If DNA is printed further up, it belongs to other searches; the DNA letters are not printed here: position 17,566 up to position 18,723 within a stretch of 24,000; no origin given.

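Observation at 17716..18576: RmlD-like reductase translationally coupled to the GRE activase, with no rhamnose-biosynthesis context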

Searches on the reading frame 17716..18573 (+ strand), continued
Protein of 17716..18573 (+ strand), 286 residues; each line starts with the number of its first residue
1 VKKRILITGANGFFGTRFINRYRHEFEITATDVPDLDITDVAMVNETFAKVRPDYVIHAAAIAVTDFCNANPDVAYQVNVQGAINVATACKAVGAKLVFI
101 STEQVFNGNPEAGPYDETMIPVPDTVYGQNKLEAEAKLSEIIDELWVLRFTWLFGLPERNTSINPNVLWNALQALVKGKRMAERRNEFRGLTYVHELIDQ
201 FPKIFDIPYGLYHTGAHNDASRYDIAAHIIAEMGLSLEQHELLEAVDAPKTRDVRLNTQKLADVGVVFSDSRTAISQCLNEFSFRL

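Call 51: search_protein_families(library=pfam, proteins=[L033:2729-4219:-, L033:4408-6075:-, L033:6919-8001:-, L033:8087-8848:-, L033:8872-9774:-, L033:11445-12716:-, L033:12806-13729:-, L033:13943-15625:-], max_evalue=0.00001)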
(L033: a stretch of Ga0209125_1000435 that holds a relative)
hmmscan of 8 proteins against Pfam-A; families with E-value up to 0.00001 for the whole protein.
L033:2729-4219:- (496 aa): 1 family
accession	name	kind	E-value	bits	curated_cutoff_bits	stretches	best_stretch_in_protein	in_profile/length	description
PF03323.18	GerA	-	4.3e-156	520.5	27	1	17-477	2-465/466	Bacillus/Clostridium GerA spore germination protein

L033:4408-6075:- (555 aa): 3 families
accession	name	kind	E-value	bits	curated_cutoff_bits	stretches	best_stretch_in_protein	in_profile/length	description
PF00749.27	tRNA-synt_1c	-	2.4e-108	362.2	23.4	1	29-337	1-312/314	tRNA synthetases class I (E and Q), catalytic domain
PF03950.23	tRNA-synt_1c_C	-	5.6e-30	103.9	23.9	1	342-441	2-91/91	tRNA synthetases class I (E and Q), anti-codon binding domain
PF20974.2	tRNA-synt_1c_C2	-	2.7e-22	79.7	23.9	1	458-530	1-69/69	tRNA synthetases class I (E and Q), anti-codon binding domain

L033:6919-8001:- (360 aa): 3 families
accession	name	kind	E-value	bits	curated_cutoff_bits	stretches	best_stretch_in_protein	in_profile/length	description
PF22725.1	GFO_IDH_MocA_C3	-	4.5e-24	85.3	27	1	136-257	4-123/124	GFO/IDH/MocA C-terminal domain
PF01408.29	GFO_IDH_MocA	-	1.8e-17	64.6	24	1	4-123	1-118/120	Oxidoreductase family, NAD-binding Rossmann fold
PF02894.22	GFO_IDH_MocA_C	-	2.2e-16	60.8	22.9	1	138-330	2-196/218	Oxidoreductase family, C-terminal alpha/beta domain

L033:8087-8848:- (253 aa): 3 families
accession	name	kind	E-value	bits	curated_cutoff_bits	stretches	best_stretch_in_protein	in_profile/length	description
PF00455.28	DeoRC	-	5e-40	137.5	31.8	1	75-235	2-160/160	DeoR C terminal sensor domain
PF08220.18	HTH_DeoR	-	1e-16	60.8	21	1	6-58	1-53/57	DeoR-like helix-turn-helix domain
PF08279.18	HTH_11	-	1.4e-08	35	25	1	6-48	1-44/55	HTH domain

L033:8872-9774:- (300 aa): 4 families
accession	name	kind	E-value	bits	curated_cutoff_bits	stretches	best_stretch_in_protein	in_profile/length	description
PF08282.18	Hydrolase_3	-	2.3e-62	211.4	20.9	1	5-289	1-255/255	haloacid dehalogenase-like hydrolase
PF05116.19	S6PP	-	3e-16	60.2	20.3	1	213-269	157-214/247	Sucrose-6F-phosphate phosphohydrolase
PF00702.32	Hydrolase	-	1.4e-11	45.6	26.4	0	219-257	155-191/191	haloacid dehalogenase-like hydrolase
PF13419.12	HAD_2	-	2.6e-07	31.4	23.8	0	197-261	110-176/178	Haloacid dehalogenase-like hydrolase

L033:11445-12716:- (423 aa): 2 families
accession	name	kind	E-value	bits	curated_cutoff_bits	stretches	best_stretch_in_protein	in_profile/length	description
PF08668.18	HDOD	-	2.7e-18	66.6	22.9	1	226-345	6-130/196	HDOD domain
PF00563.25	EAL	-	8e-14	52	31.3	1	72-213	88-236/236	EAL domain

L033:12806-13729:- (307 aa): 1 family
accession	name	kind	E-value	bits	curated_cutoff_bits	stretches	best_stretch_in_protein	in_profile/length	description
PF01297.22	ZnuA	-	3e-81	273.2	29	1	43-303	1-261/263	Zinc-uptake complex component A periplasmic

L033:13943-15625:- (560 aa): 5 families
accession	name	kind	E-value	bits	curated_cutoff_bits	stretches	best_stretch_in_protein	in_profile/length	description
PF22505.1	RNase_J_b_CASP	-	6.3e-53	178.3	27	1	228-353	1-126/126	Ribonuclease J, beta-CASP domain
PF17770.6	RNase_J_C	-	4.8e-36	124.3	23.8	1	459-560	1-102/102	Ribonuclease J C-terminal domain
PF00753.33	Lactamase_B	-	3e-13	50.6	22.7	1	25-170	5-151/196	Metallo-beta-lactamase superfamily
PF07521.17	RMMBL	-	6.2e-13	49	21.6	1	366-412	9-57/63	Zn-dependent metallo-hydrolase RNA specificity domain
PF12706.13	Lactamase_B_2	-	9.2e-10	38.9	27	1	38-170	3-144/200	Beta-lactamase superfamily domain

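Call 52: search_protein_families(library=pfam, proteins=[L030:5759-7240:+, L030:7388-8425:+, L030:8439-9482:+, L030:11751-12431:+, L030:12440-13045:+, L030:13077-13847:+, L030:14692-15585:-, L030:16060-17292:+, L030:3187-3858:-, L030:4068-4589:-], max_evalue=0.00001)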
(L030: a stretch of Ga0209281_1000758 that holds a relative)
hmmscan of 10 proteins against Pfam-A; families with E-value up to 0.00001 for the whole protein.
L030:5759-7240:+ (493 aa): 1 family
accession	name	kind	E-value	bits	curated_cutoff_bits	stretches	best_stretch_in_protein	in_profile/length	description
PF01554.23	MatE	-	5e-54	182.8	24.9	2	64-224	1-161/161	MatE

L030:7388-8425:+ (345 aa): 1 family
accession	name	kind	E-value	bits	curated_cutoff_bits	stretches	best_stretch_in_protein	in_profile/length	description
PF09992.14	NAGPA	-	4.9e-43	147.7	25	1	157-343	1-168/169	Phosphodiester glycosidase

L030:8439-9482:+ (347 aa): 0 families

L030:11751-12431:+ (226 aa): 2 families
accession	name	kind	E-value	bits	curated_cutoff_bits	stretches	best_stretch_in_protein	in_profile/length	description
PF02683.22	DsbD_TM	-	6.4e-17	62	27.1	1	5-183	7-188/219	Cytochrome C biogenesis protein transmembrane domain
PF13386.12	DsbD_2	-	1.2e-12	48.6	24.9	1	6-210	2-198/199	Cytochrome C biogenesis protein transmembrane region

L030:12440-13045:+ (201 aa): 5 families
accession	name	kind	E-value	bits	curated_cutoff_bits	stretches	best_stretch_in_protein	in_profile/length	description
PF00578.27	AhpC-TSA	-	6.9e-26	91.1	26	1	67-179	6-121/124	AhpC/TSA family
PF08534.16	Redoxin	-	2.3e-23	83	26.6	1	67-188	7-137/148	Redoxin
PF13905.12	Thioredoxin_8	-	7.4e-16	58.7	27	1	86-179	1-94/94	Thioredoxin-like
PF00085.26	Thioredoxin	-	1.5e-15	57.5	23.5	1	85-130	17-62/103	Thioredoxin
PF13098.12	Thioredoxin_2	-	1.5e-08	35.4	27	1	86-193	5-101/104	Thioredoxin-like domain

L030:13077-13847:+ (256 aa): 1 family
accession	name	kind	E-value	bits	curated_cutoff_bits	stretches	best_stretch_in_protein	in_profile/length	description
PF01790.23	LGT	-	6.8e-81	271.6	24.9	1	3-247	1-239/240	Prolipoprotein diacylglyceryl transferase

L030:14692-15585:- (297 aa): 2 families
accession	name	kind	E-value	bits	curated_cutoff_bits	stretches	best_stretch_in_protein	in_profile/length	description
PF12833.13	HTH_18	-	1.1e-16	61.3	33.6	1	213-288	4-79/80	Helix-turn-helix domain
PF00165.29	HTH_AraC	-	3.4e-11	43.4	26.6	1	251-288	6-42/42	Bacterial regulatory helix-turn-helix proteins, AraC family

L030:16060-17292:+ (410 aa): 3 families
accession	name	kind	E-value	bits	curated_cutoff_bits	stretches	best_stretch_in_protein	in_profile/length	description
PF13416.11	SBP_bac_8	-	7.8e-34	118.2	27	1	61-352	2-277/279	Bacterial extracellular solute-binding protein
PF01547.30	SBP_bac_1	-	1.8e-31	110.7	26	1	55-322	7-302/307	Bacterial extracellular solute-binding protein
PF13343.11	SBP_bac_6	-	2.2e-06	27.8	24.6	0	106-173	21-87/245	Bacterial extracellular solute-binding protein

L030:3187-3858:- (223 aa): 1 family
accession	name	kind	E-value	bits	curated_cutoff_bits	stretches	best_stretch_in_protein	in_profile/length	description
PF01661.27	Macro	-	4.6e-35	120.6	22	2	23-110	1-91/118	Macro domain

L030:4068-4589:- (173 aa): 1 family
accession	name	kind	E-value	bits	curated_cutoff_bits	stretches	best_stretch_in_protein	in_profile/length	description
PF13392.12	HNH_3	-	2e-08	34.1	24.8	0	52-72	21-41/46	HNH endonuclease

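Call 57: search_protein_families(library=pfam, proteins=[L041:4644-5171:-, L041:5308-5898:-, L041:10879-11868:+, L041:11871-12797:+, L041:12964-15024:+, L041:15008-15475:+, L041:17069-18367:+, L041:18443-19309:+, L041:3451-4662:+, L041:1829-3388:-], max_evalue=0.00001)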
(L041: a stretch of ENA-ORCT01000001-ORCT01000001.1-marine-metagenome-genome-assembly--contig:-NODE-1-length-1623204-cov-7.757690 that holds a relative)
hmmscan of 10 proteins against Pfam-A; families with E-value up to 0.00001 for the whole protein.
L041:4644-5171:- (175 aa): 1 family
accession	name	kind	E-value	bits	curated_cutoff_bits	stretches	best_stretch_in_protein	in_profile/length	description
PF04191.18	PEMT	-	1.1e-10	42.3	25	1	91-159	36-104/105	Phospholipid methyltransferase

L041:5308-5898:- (196 aa): 1 family
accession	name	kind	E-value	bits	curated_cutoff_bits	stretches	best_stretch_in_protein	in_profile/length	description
PF04229.20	GrpB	-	2.2e-39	135.6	25.5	1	14-174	2-158/159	GrpB protein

L041:10879-11868:+ (329 aa): 2 families
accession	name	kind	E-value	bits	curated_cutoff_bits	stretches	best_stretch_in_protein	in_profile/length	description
PF21621.3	MPI_cupin_dom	-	3.1e-15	56.3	27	1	236-310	5-78/79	Mannose-6-phosphate isomerase, cupin domain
PF20511.4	PMI_typeI_cat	-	8e-10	39.4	22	1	8-111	5-127/143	Phosphomannose isomerase type I, catalytic domain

L041:11871-12797:+ (308 aa): 2 families
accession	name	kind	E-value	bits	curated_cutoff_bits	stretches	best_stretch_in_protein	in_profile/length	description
PF00294.29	PfkB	-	1.1e-57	196.1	25.8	1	10-292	6-298/302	pfkB family carbohydrate kinase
PF08543.17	Phos_pyr_kin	-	2.2e-08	34.2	27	1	177-278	118-226/246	Phosphomethylpyrimidine kinase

L041:12964-15024:+ (686 aa): 7 families
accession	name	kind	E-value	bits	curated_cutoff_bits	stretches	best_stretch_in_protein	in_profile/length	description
PF00874.25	PRD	-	3.1e-44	149.6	23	2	340-430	1-90/90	PRD domain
PF00359.27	PTS_EIIA_2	-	2e-30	106.1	27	1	540-676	2-142/144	Phosphoenolpyruvate-dependent sugar phosphotransferase system, EIIA 2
PF08279.18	HTH_11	-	4.1e-20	71.8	25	2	106-159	1-52/55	HTH domain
PF05043.19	Mga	-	4.7e-15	56.4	21.1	1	108-179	18-86/87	Mga helix-turn-helix domain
PF08220.18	HTH_DeoR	-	1.6e-08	34.6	21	0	16-55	1-39/57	DeoR-like helix-turn-helix domain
PF02302.22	PTS_IIB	-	1.1e-06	29.7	23.6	1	439-514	1-86/90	PTS system, Lactose/Cellobiose specific IIB subunit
PF08280.17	HTH_Mga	-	1.3e-06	28.7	23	0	15-62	5-51/59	M protein trans-acting positive regulator (MGA) HTH domain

L041:15008-15475:+ (155 aa): 1 family
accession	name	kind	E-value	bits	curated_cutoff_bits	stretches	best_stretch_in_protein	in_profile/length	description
PF00359.27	PTS_EIIA_2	-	3.3e-36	124.8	27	1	4-146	2-142/144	Phosphoenolpyruvate-dependent sugar phosphotransferase system, EIIA 2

L041:17069-18367:+ (432 aa): 1 family
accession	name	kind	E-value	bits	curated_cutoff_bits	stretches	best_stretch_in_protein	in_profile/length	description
PF08013.17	GatZ_KbaZ-like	-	1.1e-15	57.7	26.7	1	42-397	21-372/420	D-tagatose-1,6-bisphosphate aldolase subunit GatZ/KbaZ-like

L041:18443-19309:+ (288 aa): 1 family
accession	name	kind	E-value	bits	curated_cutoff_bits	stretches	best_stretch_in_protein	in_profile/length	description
PF02811.25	PHP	-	6.8e-26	92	26.4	1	28-217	1-164/164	PHP domain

L041:3451-4662:+ (403 aa): 1 family
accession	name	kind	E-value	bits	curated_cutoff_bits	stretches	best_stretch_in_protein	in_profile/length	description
PF01551.29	Peptidase_M23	-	9.1e-31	106.4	28.7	1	292-386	2-96/96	Peptidase family M23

L041:1829-3388:- (519 aa): 2 families
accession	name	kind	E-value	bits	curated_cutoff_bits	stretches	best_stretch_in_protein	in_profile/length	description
PF00990.26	GGDEF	-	3.9e-38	131.2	23.8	1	356-507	1-159/161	Diguanylate cyclase, GGDEF domain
PF21623.3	HK_sensor_dom_bact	-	1.9e-28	99.8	27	1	80-265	48-225/253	Bacterial histidine kinase, sensor domain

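Call 58: search_protein_families(library=pfam, proteins=[L037:1075-2073:+, L037:2500-3141:+, L037:3160-4014:+, L037:4007-5203:+, L037:5217-6224:+, L037:7115-7906:-, L037:7959-8621:-, L037:8741-9676:-, L029:762-1907:-, L029:4171-5688:-], max_evalue=0.00001)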
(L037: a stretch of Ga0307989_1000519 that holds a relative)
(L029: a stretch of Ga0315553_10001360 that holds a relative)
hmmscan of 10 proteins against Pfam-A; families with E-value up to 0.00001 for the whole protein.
L037:1075-2073:+ (332 aa): 3 families
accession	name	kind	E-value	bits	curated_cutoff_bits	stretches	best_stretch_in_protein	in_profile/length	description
PF01370.27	Epimerase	-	1.1e-21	77.8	20.9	1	3-225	1-236/240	NAD dependent epimerase/dehydratase family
PF16363.11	GDP_Man_Dehyd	-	2.5e-12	47.3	27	1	4-79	1-82/332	GDP-mannose 4,6 dehydratase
PF05368.20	NmrA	-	9.8e-07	29.1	27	1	2-292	4-274/298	NmrA-like family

L037:2500-3141:+ (213 aa): 1 family
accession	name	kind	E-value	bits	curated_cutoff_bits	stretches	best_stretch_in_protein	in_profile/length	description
PF00440.29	TetR_N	-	7.1e-13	48.6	24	1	16-61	1-46/47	Bacterial regulatory proteins, tetR family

L037:3160-4014:+ (284 aa): 2 families
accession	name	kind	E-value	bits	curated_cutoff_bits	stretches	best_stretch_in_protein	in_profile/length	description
PF00005.33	ABC_tran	-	3.1e-27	96.3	25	1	19-159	1-137/137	ABC transporter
PF13304.12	AAA_21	-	1.2e-10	42.4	27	1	102-193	220-303/304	AAA domain, putative AbiEii toxin, Type IV TA system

L037:4007-5203:+ (398 aa): 3 families
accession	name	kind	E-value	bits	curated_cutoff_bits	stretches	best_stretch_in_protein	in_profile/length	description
PF12698.13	ABC2_membrane_3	-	4.8e-23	82.2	31.6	1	23-390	3-346/347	ABC-2 family transporter protein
PF01061.29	ABC2_membrane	-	3.3e-08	33.8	26.9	1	208-358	42-206/211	ABC-2 type transporter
PF24686.1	FLQE3_permease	-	6.2e-08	33.1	60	1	214-394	45-226/232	Fluoroquinolones export permease protein family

L037:5217-6224:+ (335 aa): 3 families
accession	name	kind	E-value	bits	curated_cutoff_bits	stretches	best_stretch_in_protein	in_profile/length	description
PF12698.13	ABC2_membrane_3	-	4.1e-14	52.9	31.6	1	24-326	6-345/347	ABC-2 family transporter protein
PF01061.29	ABC2_membrane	-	3.9e-09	36.8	26.9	1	139-294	50-205/211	ABC-2 type transporter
PF12679.13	ABC2_membrane_2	-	2.3e-07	30.8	27.2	1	7-242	2-166/283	ABC-2 family transporter protein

L037:7115-7906:- (263 aa): 3 families
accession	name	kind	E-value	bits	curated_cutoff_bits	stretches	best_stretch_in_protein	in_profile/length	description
PF00107.32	ADH_zinc_N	-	9.9e-16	58.3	31.8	1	167-245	2-86/129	Zinc-binding dehydrogenase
PF08240.17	ADH_N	-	7.4e-11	42.7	23.5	1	27-118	2-97/104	Alcohol dehydrogenase GroES-like domain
PF13602.12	ADH_zinc_N_2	-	4e-06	28.2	27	0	198-249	2-55/134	Zinc-binding dehydrogenase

L037:7959-8621:- (220 aa): 1 family
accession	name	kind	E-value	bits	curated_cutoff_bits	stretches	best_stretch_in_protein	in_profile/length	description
PF14333.11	DUF4389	-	1.2e-21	76.8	25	1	147-217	5-74/76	Domain of unknown function (DUF4389)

L037:8741-9676:- (311 aa): 5 families
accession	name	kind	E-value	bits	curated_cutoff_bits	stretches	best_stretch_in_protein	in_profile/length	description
PF04055.27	Radical_SAM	-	3.7e-15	56.9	29.5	1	112-243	22-158/166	Radical SAM superfamily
PF13353.11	Fer4_12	-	7e-13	49.5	22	1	25-203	2-122/137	4Fe-4S single cluster domain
PF00037.32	Fer4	-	2.1e-09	37.2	21.1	1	60-79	4-23/24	4Fe-4S binding domain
PF12838.12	Fer4_7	-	3e-07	31.3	27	1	63-110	1-52/52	4Fe-4S dicluster domain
PF14697.11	Fer4_21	-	5.1e-06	27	35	1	61-111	5-57/59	4Fe-4S dicluster domain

L029:762-1907:- (381 aa): 1 family
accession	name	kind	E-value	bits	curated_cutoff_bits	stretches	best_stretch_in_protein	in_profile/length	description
PF00480.26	ROK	-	9.6e-66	222.7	22.9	1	68-379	2-293/294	ROK family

L029:4171-5688:- (505 aa): 2 families
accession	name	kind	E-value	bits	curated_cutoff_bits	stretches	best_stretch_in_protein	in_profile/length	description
PF05199.19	GMC_oxred_C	-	1.3e-19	71.5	24.6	1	436-492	83-139/139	GMC oxidoreductase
PF00732.25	GMC_oxred_N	-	2.3e-06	28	23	0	193-298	118-216/218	GMC oxidoreductase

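Call 67: search_protein_representatives(protein=window:17716-18573:+)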
Query: 286 residues. Proteins with E-value up to 0.001 (for the whole library): 33356; up to 1e-10: 10678; up to 1e-30: 120. The best 150 are listed.
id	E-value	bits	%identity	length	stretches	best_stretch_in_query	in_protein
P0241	2.1e-85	303.0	56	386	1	4-229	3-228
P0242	5.5e-79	281.9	47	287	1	1-284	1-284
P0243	1.7e-73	263.9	47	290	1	3-283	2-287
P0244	2.6e-73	263.3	42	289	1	3-286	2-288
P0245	4.5e-70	252.7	41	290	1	4-282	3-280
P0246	6.7e-67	242.3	41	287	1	1-284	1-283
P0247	1.5e-66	241.2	43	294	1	5-282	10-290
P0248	3.1e-65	236.8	52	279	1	4-202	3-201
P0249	4.5e-65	236.3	50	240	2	3-136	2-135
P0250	1.7e-64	234.4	42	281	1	2-282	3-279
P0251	3.6e-63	230.1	41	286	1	3-279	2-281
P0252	1.1e-62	228.4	40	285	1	4-284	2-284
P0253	2.3e-62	227.4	38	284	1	3-281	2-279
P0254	3.0e-62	227.0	40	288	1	3-283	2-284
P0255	3.1e-62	227.0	38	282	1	3-283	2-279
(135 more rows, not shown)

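Call 74: find_homologous_proteins(query=L008:6813-9110:+, max_evalue=1e-100)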
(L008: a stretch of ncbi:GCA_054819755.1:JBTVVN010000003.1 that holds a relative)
Query L008:6813-9110:+ (766 aa): 2489 proteins with E <= 1e-100 among 8000 candidates; the best 120 are listed.
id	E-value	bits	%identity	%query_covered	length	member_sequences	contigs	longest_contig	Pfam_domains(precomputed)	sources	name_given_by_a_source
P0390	0.0e+0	1708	100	100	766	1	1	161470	PF02901.21,PF01228.27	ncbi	ncbi:formate C-acetyltransferase [Clostridium sp. DL1XJH146]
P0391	0.0e+0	1491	85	100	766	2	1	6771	PF02901.21,PF01228.27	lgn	-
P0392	0.0e+0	1422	82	100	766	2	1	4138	PF02901.21,PF01228.27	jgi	jgi:formate C-acetyltransferase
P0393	0.0e+0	1334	70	66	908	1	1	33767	PF02901.21,PF01228.27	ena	-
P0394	0.0e+0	1296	75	99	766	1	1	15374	PF02901.21,PF01228.27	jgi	-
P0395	0.0e+0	1292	74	100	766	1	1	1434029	PF02901.21,PF01228.27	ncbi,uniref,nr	ncbi:formate C-acetyltransferase [Clostridium ganghwense]|uniref:Formate C-acetyltransferase n=1 Tax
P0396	0.0e+0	1287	74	100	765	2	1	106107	PF02901.21,PF01228.27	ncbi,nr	ncbi:formate acetyltransferase [Caloranaerobacter sp. TR13]|nr:formate acetyltransferase [Caloranaer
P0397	0.0e+0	1285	74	100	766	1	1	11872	PF02901.21,PF01228.27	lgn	-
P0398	0.0e+0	1279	75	99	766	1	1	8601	PF02901.21,PF01228.27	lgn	-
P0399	0.0e+0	1279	74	100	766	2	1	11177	PF02901.21,PF01228.27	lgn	-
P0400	0.0e+0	1273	74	100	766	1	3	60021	PF02901.21,PF01228.27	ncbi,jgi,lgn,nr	ncbi:MAG: formate C-acetyltransferase [Marinisporobacter sp.]|jgi:formate C-acetyltransferase|nr:for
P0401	0.0e+0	1269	74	100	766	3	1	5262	PF02901.21,PF01228.27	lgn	-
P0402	0.0e+0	1268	73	100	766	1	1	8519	PF02901.21,PF01228.27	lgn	-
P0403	0.0e+0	1267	73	100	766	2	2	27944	PF02901.21,PF01228.27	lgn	-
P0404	0.0e+0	1264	72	100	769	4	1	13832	PF02901.21,PF01228.27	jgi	jgi:formate C-acetyltransferase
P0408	0.0e+0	1255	72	100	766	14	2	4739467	PF02901.21,PF01228.27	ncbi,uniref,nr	ncbi:formate C-acetyltransferase [Clostridium estertheticum]|uniref:formate C-acetyltransferase n=1 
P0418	0.0e+0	1243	73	99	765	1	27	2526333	PF02901.21,PF01228.27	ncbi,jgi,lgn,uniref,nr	ncbi:formate C-acetyltransferase [Clostridium sp. cel8]|jgi:pyruvate formate-lyase/glycerol dehydrat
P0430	0.0e+0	1232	71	100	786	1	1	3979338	PF02901.21,PF01228.27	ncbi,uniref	ncbi:formate C-acetyltransferase [Haloimpatiens sp. FM7330]|uniref:formate C-acetyltransferase n=1 T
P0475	0.0e+0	1172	66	99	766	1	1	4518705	PF02901.21,PF01228.27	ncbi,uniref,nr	ncbi:formate C-acetyltransferase [Bacillus sp. HMF5848]|uniref:formate C-acetyltransferase n=1 Tax=B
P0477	0.0e+0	1168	68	100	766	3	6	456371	PF02901.21,PF01228.27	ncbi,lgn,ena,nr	ncbi:MAG: formate C-acetyltransferase [Firmicutes bacterium HGW-Firmicutes-1]|nr:MAG: formate C-acet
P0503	0.0e+0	1159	66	100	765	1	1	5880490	PF02901.21,PF01228.27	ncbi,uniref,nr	ncbi:formate C-acetyltransferase [Serratia fonticola]|uniref:Formate C-acetyltransferase n=1 Tax=Ser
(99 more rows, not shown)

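Call 75: find_encoding_contigs(protein=P0395, flank=9000, max_places=1)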
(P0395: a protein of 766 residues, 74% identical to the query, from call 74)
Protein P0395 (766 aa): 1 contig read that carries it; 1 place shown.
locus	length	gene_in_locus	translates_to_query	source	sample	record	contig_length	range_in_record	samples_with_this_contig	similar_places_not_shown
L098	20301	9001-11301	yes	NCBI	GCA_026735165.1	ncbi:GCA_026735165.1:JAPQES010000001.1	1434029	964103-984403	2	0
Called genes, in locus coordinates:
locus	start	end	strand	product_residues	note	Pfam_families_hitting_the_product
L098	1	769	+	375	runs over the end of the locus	PF13439:Glyco_transf_4, PF00534:Glycos_transf_1, PF13692:Glyco_trans_1_4, PF20706:GT4-conflict (weak)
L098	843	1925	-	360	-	PF00764:Arginosuc_synth (weak), PF02540:NAD_synthase (weak), PF02568:ThiI (faint), PF03054:tRNA_Me_trans, PF20259:tRNA_Me_trans_M, PF20258:tRNA_Me_trans_C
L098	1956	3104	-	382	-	PF00266:Aminotran_5, PF01212:Beta_elim_lyase (weak), PF01041:DegT_DnrJ_EryC1 (weak)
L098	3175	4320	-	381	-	PF22025:ThiI_fer, PF06508:QueC (faint), PF02926:THUMP, PF02568:ThiI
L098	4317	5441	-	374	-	PF00266:Aminotran_5, PF01212:Beta_elim_lyase (weak), PF00155:Aminotran_1_2, PF01053:Cys_Met_Meta_PP (weak)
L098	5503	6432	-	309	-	PF00291:PALP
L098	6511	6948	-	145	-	PF02082:Rrf2, PF03444:WHD_HrcA (faint)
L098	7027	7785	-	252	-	PF08220:HTH_DeoR, PF08279:HTH_11 (weak), PF00455:DeoRC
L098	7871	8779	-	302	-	PF00702:Hydrolase (faint), PF08282:Hydrolase_3, PF05116:S6PP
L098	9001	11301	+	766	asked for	PF02901:PFL-like, PF01228:Gly_radical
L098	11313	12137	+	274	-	PF13353:Fer4_12, PF04055:Radical_SAM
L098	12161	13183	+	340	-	PF01408:GFO_IDH_MocA, PF02894:GFO_IDH_MocA_C, PF22725:GFO_IDH_MocA_C3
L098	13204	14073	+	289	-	PF01370:Epimerase, PF02719:Polysacc_synt_2, PF04321:RmlD_sub_bind, PF01073:3Beta_HSD (weak), PF07993:NAD_binding_4 (weak), PF16363:GDP_Man_Dehyd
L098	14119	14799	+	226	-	PF00923:TAL_FSA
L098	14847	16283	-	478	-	PF03323:GerA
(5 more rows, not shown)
